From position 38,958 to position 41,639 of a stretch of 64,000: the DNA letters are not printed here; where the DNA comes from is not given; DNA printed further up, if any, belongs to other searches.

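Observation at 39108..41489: GC-rich 3-hydroxyacyl-CoA dehydrogenase / enoyl-CoA hydratase fusion gene: a probable horizontal acquisition with no metabolic context in the window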

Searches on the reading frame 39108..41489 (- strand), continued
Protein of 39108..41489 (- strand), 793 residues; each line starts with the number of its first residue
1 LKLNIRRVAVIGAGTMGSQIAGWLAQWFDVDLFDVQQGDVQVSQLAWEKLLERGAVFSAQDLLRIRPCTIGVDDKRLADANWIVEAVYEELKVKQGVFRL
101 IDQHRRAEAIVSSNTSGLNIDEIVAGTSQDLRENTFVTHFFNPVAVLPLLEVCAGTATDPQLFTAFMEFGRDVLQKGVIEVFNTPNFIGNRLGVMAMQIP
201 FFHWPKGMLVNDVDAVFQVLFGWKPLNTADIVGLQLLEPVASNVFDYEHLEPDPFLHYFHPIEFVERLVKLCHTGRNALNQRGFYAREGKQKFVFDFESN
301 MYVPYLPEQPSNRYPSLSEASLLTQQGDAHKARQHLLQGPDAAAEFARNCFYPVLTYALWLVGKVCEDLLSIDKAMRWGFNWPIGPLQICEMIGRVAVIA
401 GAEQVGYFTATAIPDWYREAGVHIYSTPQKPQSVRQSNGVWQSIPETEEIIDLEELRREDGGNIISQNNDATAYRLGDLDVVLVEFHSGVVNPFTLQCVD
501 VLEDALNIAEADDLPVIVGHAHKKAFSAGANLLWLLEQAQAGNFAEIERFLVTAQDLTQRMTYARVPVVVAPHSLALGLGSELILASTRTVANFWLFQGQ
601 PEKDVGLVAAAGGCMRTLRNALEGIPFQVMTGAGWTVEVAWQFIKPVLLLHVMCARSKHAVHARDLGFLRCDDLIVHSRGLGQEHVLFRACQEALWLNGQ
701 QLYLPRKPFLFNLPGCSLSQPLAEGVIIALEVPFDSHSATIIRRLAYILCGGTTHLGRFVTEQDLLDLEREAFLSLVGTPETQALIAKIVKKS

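Call 8: find_homologous_proteins(query=window:39108-41489:-, max_evalue=1e-10)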
Query window:39108-41489:- (793 aa): 1138 proteins with E <= 1e-10 among 8000 candidates; the best 120 are listed.
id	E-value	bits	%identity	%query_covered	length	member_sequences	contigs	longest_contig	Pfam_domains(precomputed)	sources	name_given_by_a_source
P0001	0.0e+0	1834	100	100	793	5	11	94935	PF00378.26,PF00725.28,PF16113.11,PF02737.25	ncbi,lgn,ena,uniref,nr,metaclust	ncbi:MAG: hypothetical protein A3B74_05190 [Candidatus Kerfeldbacteria bacterium RIFCSPHIGHO2_02_FUL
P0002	9.4e-157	542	40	98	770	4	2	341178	PF00378.26,PF00725.28,PF16113.11,PF02737.25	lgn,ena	-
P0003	9.7e-147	509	38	99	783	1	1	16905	PF00378.26,PF00725.28,PF16113.11,PF02737.25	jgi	jgi:3-hydroxyacyl-CoA dehydrogenase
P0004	3.7e-146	507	37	99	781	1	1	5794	PF00378.26,PF00725.28,PF16113.11,PF02737.25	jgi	jgi:3-hydroxyacyl-CoA dehydrogenase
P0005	3.5e-101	358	33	100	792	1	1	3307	PF00378.26,PF00725.28,PF16113.11,PF02737.25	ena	-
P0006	9.2e-101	357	33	99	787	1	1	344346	PF00378.26,PF00725.28,PF16113.11,PF02737.25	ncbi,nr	ncbi:MAG: enoyl-CoA hydratase/isomerase family protein [Alphaproteobacteria bacterium]|nr:enoyl-CoA 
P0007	4.1e-98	348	33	100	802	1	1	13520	PF00378.26,PF00725.28,PF16113.11,PF02737.25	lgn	-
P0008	5.6e-98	347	33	99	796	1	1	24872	PF00378.26,PF00725.28,PF16113.11,PF02737.25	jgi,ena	-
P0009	1.0e-97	346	33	100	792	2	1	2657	PF00378.26,PF00725.28,PF16113.11,PF02737.25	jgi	jgi:3-hydroxyacyl-CoA dehydrogenase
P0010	1.3e-96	343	34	99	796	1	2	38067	PF01266.31,PF00378.26,PF00725.28,PF16113.11,PF02737.25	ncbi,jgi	jgi:3-hydroxyacyl-CoA dehydrogenase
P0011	1.6e-95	339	32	99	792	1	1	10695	PF00378.26,PF00725.28,PF16113.11,PF02737.25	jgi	jgi:3-hydroxyacyl-CoA dehydrogenase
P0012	5.3e-95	337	32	99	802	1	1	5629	PF00378.26,PF00725.28,PF16113.11,PF02737.25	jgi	-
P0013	9.3e-95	337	32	100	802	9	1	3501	PF00378.26,PF00725.28,PF16113.11,PF02737.25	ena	-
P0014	4.5e-94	334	33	99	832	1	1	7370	PF00378.26,PF00725.28,PF02737.25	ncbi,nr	ncbi:MAG: 3-hydroxyacyl-CoA dehydrogenase [Chloroflexi bacterium]|nr:3-hydroxyacyl-CoA dehydrogenase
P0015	5.3e-93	331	32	99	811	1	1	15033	PF00378.26,PF00725.28,PF16113.11,PF02737.25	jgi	-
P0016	6.6e-93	331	32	99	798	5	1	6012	PF00378.26,PF00725.28,PF16113.11,PF02737.25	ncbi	-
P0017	8.4e-93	330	34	99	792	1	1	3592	PF00378.26,PF00725.28,PF16113.11,PF02737.25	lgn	-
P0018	9.0e-93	330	33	100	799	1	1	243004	PF00378.26,PF00725.28,PF16113.11,PF02737.25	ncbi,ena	-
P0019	2.1e-92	329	34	98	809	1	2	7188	PF00378.26,PF00725.28,PF16113.11,PF02737.25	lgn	-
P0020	1.2e-91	326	31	100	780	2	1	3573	PF00378.26,PF00725.28,PF16113.11,PF02737.25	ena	-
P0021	3.9e-91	325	32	99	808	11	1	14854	PF00378.26,PF00725.28,PF16113.11,PF02737.25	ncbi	-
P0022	4.3e-91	325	32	98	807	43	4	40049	PF00378.26,PF00725.28,PF16113.11,PF02737.25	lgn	-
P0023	7.1e-91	324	32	99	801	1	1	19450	PF00378.26,PF00725.28,PF16113.11,PF02737.25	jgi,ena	-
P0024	8.3e-91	324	33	99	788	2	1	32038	PF00378.26,PF00725.28,PF16113.11,PF02737.25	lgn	-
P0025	2.8e-90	322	30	100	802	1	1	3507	PF00378.26,PF00725.28,PF16113.11,PF02737.25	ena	-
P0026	1.4e-89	320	32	99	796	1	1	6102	PF00378.26,PF00725.28,PF16113.11,PF02737.25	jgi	jgi:3-hydroxyacyl-CoA dehydrogenase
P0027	1.7e-89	319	33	100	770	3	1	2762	PF00378.26,PF00725.28,PF16113.11,PF02737.25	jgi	jgi:3-hydroxyacyl-CoA dehydrogenase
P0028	2.3e-89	319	32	100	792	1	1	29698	PF00378.26,PF00725.28,PF16113.11,PF02737.25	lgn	-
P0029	7.9e-89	317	32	100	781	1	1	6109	PF00378.26,PF03446.22,PF00725.28,PF16113.11,PF02737.25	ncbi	-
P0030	1.3e-88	316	34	99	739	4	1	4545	PF00378.26,PF00725.28,PF16113.11,PF02737.25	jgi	-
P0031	4.4e-88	315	33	99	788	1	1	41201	PF00378.26,PF00725.28,PF16113.11,PF02737.25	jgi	jgi:3-hydroxyacyl-CoA dehydrogenase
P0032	7.8e-88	314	34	99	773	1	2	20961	PF00378.26,PF00725.28,PF16113.11,PF02737.25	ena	-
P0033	1.2e-87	313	33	98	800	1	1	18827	PF01266.31,PF00378.26,PF00725.28,PF16113.11,PF02737.25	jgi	jgi:3-hydroxyacyl-CoA dehydrogenase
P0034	2.7e-87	312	31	100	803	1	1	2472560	PF00378.26,PF00725.28,PF16113.11,PF02737.25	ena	-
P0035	3.8e-87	312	31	100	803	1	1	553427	PF00378.26,PF00725.28,PF16113.11,PF02737.25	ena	-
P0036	3.8e-87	311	30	100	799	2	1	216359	PF00378.26,PF00725.28,PF16113.11,PF02737.25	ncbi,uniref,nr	ncbi:3-hydroxyacyl-CoA dehydrogenase/enoyl-CoA hydratase family protein [Thalassobacillus sp. CUG 92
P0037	6.3e-86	307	31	99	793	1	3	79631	PF00378.26,PF00725.28,PF16113.11,PF02737.25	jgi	jgi:3-hydroxyacyl-CoA dehydrogenase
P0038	7.0e-86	307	32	99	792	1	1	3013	PF00378.26,PF00725.28,PF16113.11,PF02737.25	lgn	-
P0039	7.2e-86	307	32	99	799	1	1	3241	PF00378.26,PF00725.28,PF16113.11,PF02737.25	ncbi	-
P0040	1.3e-85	306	33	100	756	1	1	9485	PF00378.26,PF00725.28,PF16113.11,PF02737.25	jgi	jgi:3-hydroxyacyl-CoA dehydrogenase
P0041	1.6e-85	306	31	98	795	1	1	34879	PF00378.26,PF00725.28,PF16113.11,PF02737.25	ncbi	-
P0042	1.7e-85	306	32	99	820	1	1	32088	PF01266.31,PF13450.13,PF00378.26,PF00725.28,PF16113.11,PF02737.25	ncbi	-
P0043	4.1e-85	305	33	99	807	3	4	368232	PF00378.26,PF03446.22,PF00725.28,PF16113.11,PF02737.25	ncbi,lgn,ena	-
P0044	4.3e-85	305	30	100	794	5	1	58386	PF00378.26,PF00725.28,PF16113.11,PF02737.25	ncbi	ncbi:MAG: 3-hydroxyacyl-CoA dehydrogenase NAD-binding domain-containing protein [Chloroflexota bacte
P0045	4.4e-85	305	31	99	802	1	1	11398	PF00378.26,PF00725.28,PF16113.11,PF02737.25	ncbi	-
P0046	5.0e-85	304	31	99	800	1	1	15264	PF00378.26,PF00725.28,PF16113.11,PF02737.25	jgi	-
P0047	5.0e-85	304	30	99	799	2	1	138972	PF00378.26,PF00725.28,PF16113.11,PF02737.25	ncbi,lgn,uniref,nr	ncbi:3-hydroxyacyl-CoA dehydrogenase [Melghirimyces profundicolus]|uniref:3-hydroxyacyl-CoA dehydrog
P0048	5.5e-85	304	32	99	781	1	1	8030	PF00378.26,PF00725.28,PF16113.11,PF02737.25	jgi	jgi:3-hydroxyacyl-CoA dehydrogenase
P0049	7.5e-85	304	30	99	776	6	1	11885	PF00378.26,PF00725.28,PF16113.11,PF02737.25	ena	-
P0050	1.1e-84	303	32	99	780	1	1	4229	PF00378.26,PF00725.28,PF16113.11,PF02737.25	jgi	jgi:3-hydroxyacyl-CoA dehydrogenase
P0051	2.0e-84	302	31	100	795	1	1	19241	PF01266.31,PF00378.26,PF00725.28,PF16113.11,PF02737.25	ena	-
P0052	2.2e-84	302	31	100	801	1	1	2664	PF00378.26,PF00725.28,PF16113.11,PF02737.25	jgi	jgi:3-hydroxyacyl-CoA dehydrogenase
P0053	2.3e-84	302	32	98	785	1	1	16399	PF00378.26,PF00725.28,PF16113.11,PF02737.25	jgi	jgi:3-hydroxyacyl-CoA dehydrogenase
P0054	2.5e-84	302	31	100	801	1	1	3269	PF00378.26,PF00725.28,PF16113.11,PF02737.25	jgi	jgi:3-hydroxyacyl-CoA dehydrogenase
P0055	2.5e-84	302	31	100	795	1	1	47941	PF00378.26,PF00725.28,PF16113.11,PF02737.25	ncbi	-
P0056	2.6e-84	302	30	99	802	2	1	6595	PF00378.26,PF00725.28,PF16113.11,PF02737.25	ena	-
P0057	3.1e-84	302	32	99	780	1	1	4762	PF00378.26,PF00725.28,PF16113.11,PF02737.25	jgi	jgi:3-hydroxyacyl-CoA dehydrogenase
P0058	3.2e-84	302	32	98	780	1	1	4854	PF00378.26,PF00725.28,PF16113.11,PF02737.25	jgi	-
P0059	3.4e-84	302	31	100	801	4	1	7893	PF00378.26,PF00725.28,PF16113.11,PF02737.25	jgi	jgi:3-hydroxyacyl-CoA dehydrogenase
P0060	3.8e-84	302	31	100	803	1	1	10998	PF00378.26,PF00725.28,PF16113.11,PF02737.25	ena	-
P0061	4.4e-84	301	29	99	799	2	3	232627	PF00378.26,PF00725.28,PF02737.25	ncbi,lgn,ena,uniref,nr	ncbi:3-hydroxyacyl-CoA dehydrogenase [Melghirimyces thermohalophilus]|uniref:3-hydroxyacyl-CoA dehyd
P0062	4.5e-84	301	32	98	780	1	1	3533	PF00378.26,PF00725.28,PF16113.11,PF02737.25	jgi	-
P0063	5.4e-84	301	30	100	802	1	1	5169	PF00378.26,PF00725.28,PF16113.11,PF02737.25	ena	-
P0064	5.5e-84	301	30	100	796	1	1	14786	PF00378.26,PF00725.28,PF16113.11,PF02737.25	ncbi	-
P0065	5.7e-84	301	33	100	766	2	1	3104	PF00378.26,PF00725.28,PF16113.11,PF02737.25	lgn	-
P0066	6.0e-84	301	32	100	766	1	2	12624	PF00378.26,PF00725.28,PF16113.11,PF02737.25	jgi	jgi:3-hydroxyacyl-CoA dehydrogenase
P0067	6.1e-84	301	32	99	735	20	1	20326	PF00378.26,PF00725.28,PF16113.11,PF02737.25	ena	-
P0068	6.2e-84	301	32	99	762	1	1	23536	PF00378.26,PF00725.28,PF16113.11,PF02737.25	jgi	jgi:3-hydroxyacyl-CoA dehydrogenase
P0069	6.4e-84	301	32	99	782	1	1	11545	PF00378.26,PF00725.28,PF16113.11,PF02737.25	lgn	-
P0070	6.5e-84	301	30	100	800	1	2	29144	PF00378.26,PF00725.28,PF16113.11,PF02737.25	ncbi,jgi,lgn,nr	ncbi:MAG: 3-hydroxyacyl-CoA dehydrogenase/enoyl-CoA hydratase family protein [SAR202 cluster bacteri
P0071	7.7e-84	301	29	99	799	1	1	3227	PF00378.26,PF00725.28,PF02737.25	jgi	-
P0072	1.0e-83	300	33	99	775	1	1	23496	PF00378.26,PF00725.28,PF16113.11,PF02737.25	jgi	jgi:3-hydroxyacyl-CoA dehydrogenase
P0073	1.0e-83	300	33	99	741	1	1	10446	PF00378.26,PF00725.28,PF16113.11,PF02737.25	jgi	jgi:3-hydroxyacyl-CoA dehydrogenase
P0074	1.1e-83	300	32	100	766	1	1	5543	PF00378.26,PF00725.28,PF16113.11,PF02737.25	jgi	-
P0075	1.2e-83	300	31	99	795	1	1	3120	PF00378.26,PF00725.28,PF16113.11,PF02737.25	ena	-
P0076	1.2e-83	300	33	99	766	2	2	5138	PF00378.26,PF00725.28,PF16113.11,PF02737.25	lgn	-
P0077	1.3e-83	300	32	99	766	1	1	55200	PF00378.26,PF00725.28,PF16113.11,PF02737.25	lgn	-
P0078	1.5e-83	300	32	99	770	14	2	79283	PF00378.26,PF00725.28,PF16113.11,PF02737.25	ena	-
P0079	1.7e-83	299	33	99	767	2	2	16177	PF00378.26,PF00725.28,PF16113.11,PF02737.25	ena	-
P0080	2.8e-83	299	33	100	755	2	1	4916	PF00378.26,PF00725.28,PF16113.11,PF02737.25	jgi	jgi:3-hydroxyacyl-CoA dehydrogenase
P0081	3.1e-83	299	33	98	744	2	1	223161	PF00378.26,PF00725.28,PF16113.11,PF02737.25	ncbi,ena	-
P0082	4.8e-83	298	31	98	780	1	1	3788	PF00378.26,PF00725.28,PF16113.11,PF02737.25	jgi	-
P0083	6.8e-83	297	31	92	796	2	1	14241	PF00378.26,PF00725.28,PF16113.11,PF02737.25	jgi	-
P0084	6.9e-83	297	31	99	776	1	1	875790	PF00378.26,PF00725.28,PF16113.11,PF02737.25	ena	-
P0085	7.3e-83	297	31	99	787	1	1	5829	PF00378.26,PF00725.28,PF16113.11,PF02737.25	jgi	jgi:3-hydroxyacyl-CoA dehydrogenase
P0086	9.7e-83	297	31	100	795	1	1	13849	PF00378.26,PF00725.28,PF16113.11,PF02737.25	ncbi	-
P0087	1.0e-82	297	31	99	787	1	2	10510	PF00378.26,PF00725.28,PF16113.11,PF02737.25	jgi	jgi:3-hydroxyacyl-CoA dehydrogenase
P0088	1.2e-82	297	32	99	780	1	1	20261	PF00378.26,PF00725.28,PF16113.11,PF02737.25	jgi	jgi:3-hydroxyacyl-CoA dehydrogenase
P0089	1.2e-82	297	31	99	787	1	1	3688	PF00378.26,PF00725.28,PF16113.11,PF02737.25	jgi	jgi:3-hydroxyacyl-CoA dehydrogenase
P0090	1.3e-82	297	32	99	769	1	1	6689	PF00378.26,PF03446.22,PF00725.28,PF02737.25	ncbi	ncbi:MAG: 3-hydroxyacyl-CoA dehydrogenase NAD-binding domain-containing protein [Acidobacteriota bac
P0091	1.4e-82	296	32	99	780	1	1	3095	PF00378.26,PF00725.28,PF16113.11,PF02737.25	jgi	-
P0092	1.6e-82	296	33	99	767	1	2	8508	PF00378.26,PF00725.28,PF16113.11,PF02737.25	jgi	jgi:3-hydroxyacyl-CoA dehydrogenase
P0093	1.6e-82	296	31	99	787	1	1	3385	PF00378.26,PF00725.28,PF16113.11,PF02737.25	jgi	jgi:3-hydroxyacyl-CoA dehydrogenase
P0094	1.6e-82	296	31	99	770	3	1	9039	PF00378.26,PF00725.28,PF16113.11,PF02737.25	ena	-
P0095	1.7e-82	296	30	99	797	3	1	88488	PF00378.26,PF00725.28,PF16113.11,PF02737.25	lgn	-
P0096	1.7e-82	296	33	99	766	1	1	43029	PF00378.26,PF00725.28,PF16113.11,PF02737.25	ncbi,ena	-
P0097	1.9e-82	296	33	99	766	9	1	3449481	PF00378.26,PF00725.28,PF16113.11,PF02737.25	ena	-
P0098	2.0e-82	296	30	99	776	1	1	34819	PF00378.26,PF00725.28,PF16113.11,PF02737.25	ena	-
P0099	2.4e-82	296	32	99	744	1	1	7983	PF00378.26,PF00725.28,PF16113.11,PF02737.25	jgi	-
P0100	2.5e-82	296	32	100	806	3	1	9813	PF00378.26,PF00725.28,PF16113.11,PF02737.25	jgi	jgi:3-hydroxyacyl-CoA dehydrogenase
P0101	2.6e-82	295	31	98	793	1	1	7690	PF00378.26,PF00725.28,PF16113.11,PF02737.25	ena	-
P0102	2.8e-82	295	31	99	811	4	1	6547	PF00378.26,PF00725.28,PF16113.11,PF02737.25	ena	-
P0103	2.9e-82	295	31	99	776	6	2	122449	PF00378.26,PF00725.28,PF16113.11,PF02737.25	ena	-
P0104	3.2e-82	295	33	99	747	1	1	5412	PF00378.26,PF00725.28,PF16113.11,PF02737.25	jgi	jgi:3-hydroxyacyl-CoA dehydrogenase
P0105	3.7e-82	295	32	99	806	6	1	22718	PF01266.31,PF00378.26,PF00725.28,PF16113.11,PF02737.25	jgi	jgi:3-hydroxyacyl-CoA dehydrogenase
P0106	3.9e-82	295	31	100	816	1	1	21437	PF00378.26,PF00725.28,PF16113.11,PF02737.25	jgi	jgi:3-hydroxyacyl-CoA dehydrogenase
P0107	4.4e-82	295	32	99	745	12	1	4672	PF00378.26,PF00725.28,PF16113.11,PF02737.25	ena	-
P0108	5.6e-82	294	32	99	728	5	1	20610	PF00378.26,PF00725.28,PF16113.11,PF02737.25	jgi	-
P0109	6.2e-82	294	31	99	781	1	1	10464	PF00378.26,PF00725.28,PF16113.11,PF02737.25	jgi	jgi:3-hydroxyacyl-CoA dehydrogenase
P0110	6.4e-82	294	29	100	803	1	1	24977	PF00378.26,PF00725.28,PF16113.11,PF02737.25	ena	-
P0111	6.9e-82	294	32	99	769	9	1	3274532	PF00378.26,PF00725.28,PF16113.11,PF02737.25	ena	-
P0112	7.2e-82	294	31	98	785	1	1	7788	PF00378.26,PF00725.28,PF16113.11,PF02737.25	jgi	jgi:3-hydroxyacyl-CoA dehydrogenase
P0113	7.4e-82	294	30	100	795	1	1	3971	PF00378.26,PF00725.28,PF16113.11,PF02737.25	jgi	jgi:3-hydroxyacyl-CoA dehydrogenase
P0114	7.5e-82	294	30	99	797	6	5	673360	PF00378.26,PF00725.28,PF16113.11,PF02737.25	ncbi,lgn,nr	ncbi:MAG: 3-hydroxyacyl-CoA dehydrogenase/enoyl-CoA hydratase family protein [Anaerolineae bacterium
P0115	7.8e-82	294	31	99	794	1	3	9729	PF00378.26,PF00725.28,PF16113.11,PF02737.25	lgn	-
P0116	8.4e-82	294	31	99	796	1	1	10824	PF00378.26,PF00725.28,PF16113.11,PF02737.25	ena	-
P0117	8.6e-82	294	33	99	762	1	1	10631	PF00378.26,PF00725.28,PF16113.11,PF02737.25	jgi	jgi:3-hydroxyacyl-CoA dehydrogenase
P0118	9.7e-82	294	32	99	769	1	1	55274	PF00378.26,PF03446.22,PF00725.28,PF16113.11,PF02737.25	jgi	jgi:3-hydroxyacyl-CoA dehydrogenase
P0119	1.1e-81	293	30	100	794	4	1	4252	PF00378.26,PF00725.28,PF16113.11,PF02737.25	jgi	jgi:3-hydroxyacyl-CoA dehydrogenase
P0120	1.5e-81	293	32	99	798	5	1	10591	PF00378.26,PF00725.28,PF16113.11,PF02737.25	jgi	-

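Call 10: find_encoding_contigs(protein=P0002, flank=10000, max_places=3)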
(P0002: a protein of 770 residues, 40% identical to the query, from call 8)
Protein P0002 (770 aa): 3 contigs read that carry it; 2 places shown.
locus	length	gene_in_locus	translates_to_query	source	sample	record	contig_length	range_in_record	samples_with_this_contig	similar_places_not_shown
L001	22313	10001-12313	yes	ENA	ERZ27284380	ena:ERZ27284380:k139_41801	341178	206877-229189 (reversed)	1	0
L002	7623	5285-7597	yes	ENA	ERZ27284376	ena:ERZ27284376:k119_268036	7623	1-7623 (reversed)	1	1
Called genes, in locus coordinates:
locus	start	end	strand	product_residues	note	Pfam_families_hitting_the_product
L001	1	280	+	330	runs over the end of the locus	PF00027:cNMP_binding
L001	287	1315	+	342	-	PF08240:ADH_N, PF00107:ADH_zinc_N, PF13602:ADH_zinc_N_2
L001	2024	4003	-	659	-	PF11028:TMEM260_N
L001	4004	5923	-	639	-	PF00009:GTP_EFTU, PF03144:GTP_EFTU_D2, PF25461:Beta-barrel_SelB, PF09106:WHD_2nd_SelB (faint), PF09107:WHD_3rd_SelB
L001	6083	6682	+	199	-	PF00211:Guanylate_cyc (faint)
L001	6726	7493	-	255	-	PF08713:DNA_alkylation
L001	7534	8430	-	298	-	-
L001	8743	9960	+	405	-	PF00108:Thiolase_N, PF02803:Thiolase_C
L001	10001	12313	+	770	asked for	PF02737:3HCDH_N, PF00725:3HCDH (faint), PF00378:ECH_1, PF16113:ECH_2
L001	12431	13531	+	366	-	-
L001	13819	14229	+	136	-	-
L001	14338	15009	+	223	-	-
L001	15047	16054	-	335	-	PF01374:Glyco_hydro_46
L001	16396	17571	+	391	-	PF01053:Cys_Met_Meta_PP, PF00155:Aminotran_1_2, PF00266:Aminotran_5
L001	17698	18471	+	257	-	PF24481:CT398_CC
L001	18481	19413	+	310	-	-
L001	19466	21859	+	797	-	PF02190:LON_substr_bdg, PF07724:AAA_2 (faint), PF00004:AAA, PF07728:AAA_5, PF22667:Lon_lid, PF05362:Lon_C, PF13541:ChlI (weak)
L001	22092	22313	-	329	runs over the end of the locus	-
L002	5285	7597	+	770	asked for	PF02737:3HCDH_N, PF00725:3HCDH (faint), PF00378:ECH_1, PF16113:ECH_2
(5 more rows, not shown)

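Call 11: find_encoding_contigs(protein=P0003, flank=10000, max_places=3)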
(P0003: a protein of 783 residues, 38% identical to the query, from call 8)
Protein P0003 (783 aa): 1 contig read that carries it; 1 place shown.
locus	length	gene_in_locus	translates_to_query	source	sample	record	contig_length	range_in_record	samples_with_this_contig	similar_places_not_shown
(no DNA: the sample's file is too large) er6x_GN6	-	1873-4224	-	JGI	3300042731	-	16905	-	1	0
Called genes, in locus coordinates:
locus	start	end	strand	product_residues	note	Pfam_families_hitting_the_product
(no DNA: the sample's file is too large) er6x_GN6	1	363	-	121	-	?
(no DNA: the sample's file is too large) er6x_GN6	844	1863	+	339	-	PF00108:Thiolase_N, PF02803:Thiolase_C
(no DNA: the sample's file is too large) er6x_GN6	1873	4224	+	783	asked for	PF02737:3HCDH_N, PF00725:3HCDH (weak), PF00378:ECH_1, PF16113:ECH_2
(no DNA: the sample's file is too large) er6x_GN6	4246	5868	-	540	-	PF13450:NAD_binding_8 (weak), PF00732:GMC_oxred_N (weak), PF05199:GMC_oxred_C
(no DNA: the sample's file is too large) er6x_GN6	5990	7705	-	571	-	PF13490:zf-HC2 (weak), PF00069:Pkinase, PF03109:ABC1 (faint), PF07714:PK_Tyr_Ser-Thr, PF08308:PEGA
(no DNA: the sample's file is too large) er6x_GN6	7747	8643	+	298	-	PF08281:Sigma70_r4_2, PF04545:Sigma70_r4 (weak)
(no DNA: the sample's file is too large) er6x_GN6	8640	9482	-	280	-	PF00089:Trypsin, PF13365:Trypsin_2, PF00949:Peptidase_S7 (weak)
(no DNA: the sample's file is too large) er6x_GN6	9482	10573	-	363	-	-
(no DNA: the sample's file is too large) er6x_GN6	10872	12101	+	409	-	PF01145:Band_7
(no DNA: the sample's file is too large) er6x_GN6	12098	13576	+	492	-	-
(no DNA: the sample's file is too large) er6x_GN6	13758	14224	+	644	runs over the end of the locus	PF11617:Cu-binding_MopE (faint), PF03781:FGE-sulfatase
